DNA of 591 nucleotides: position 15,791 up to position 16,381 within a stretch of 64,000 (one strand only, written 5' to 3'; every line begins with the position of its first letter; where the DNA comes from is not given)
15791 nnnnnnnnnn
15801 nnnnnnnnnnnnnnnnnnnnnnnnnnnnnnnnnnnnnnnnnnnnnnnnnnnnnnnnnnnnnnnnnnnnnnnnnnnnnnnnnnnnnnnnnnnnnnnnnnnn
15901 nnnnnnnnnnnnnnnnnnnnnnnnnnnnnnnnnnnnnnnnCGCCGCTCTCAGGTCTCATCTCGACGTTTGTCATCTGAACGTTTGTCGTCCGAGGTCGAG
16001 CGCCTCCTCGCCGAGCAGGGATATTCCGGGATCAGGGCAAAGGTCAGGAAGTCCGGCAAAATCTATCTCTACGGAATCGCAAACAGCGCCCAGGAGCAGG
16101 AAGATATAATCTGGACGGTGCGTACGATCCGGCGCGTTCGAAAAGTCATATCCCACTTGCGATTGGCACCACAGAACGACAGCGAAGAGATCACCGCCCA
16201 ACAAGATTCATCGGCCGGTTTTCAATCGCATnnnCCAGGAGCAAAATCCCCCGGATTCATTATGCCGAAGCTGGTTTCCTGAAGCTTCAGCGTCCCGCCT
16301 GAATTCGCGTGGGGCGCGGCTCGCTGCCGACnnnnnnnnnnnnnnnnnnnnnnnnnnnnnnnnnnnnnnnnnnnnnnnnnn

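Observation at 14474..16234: Atypical kinase: ELK-like catalytic loop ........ and IDIDG instead of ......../DFG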

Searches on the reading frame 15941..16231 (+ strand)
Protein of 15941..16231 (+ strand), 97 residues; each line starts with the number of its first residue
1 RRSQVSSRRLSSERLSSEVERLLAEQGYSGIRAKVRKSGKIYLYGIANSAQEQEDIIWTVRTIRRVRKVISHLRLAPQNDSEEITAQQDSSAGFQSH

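Call 40: search_protein_families(library=pfam, proteins=[window:15941-16231:+], max_evalue=1)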
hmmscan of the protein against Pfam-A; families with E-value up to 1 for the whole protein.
seq(97 aa): 3 families
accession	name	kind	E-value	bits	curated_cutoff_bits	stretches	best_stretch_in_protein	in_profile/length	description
PF04972.22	BON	-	3e-07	31.1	27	1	13-77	3-69/69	BON domain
PF19122.5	DUF5806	-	0.017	15.4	33.5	1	27-87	72-132/148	Family of unknown function (DUF5806)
PF16739.11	CARD_2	-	0.13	12.7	28.2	0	62-90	18-47/93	Caspase recruitment domain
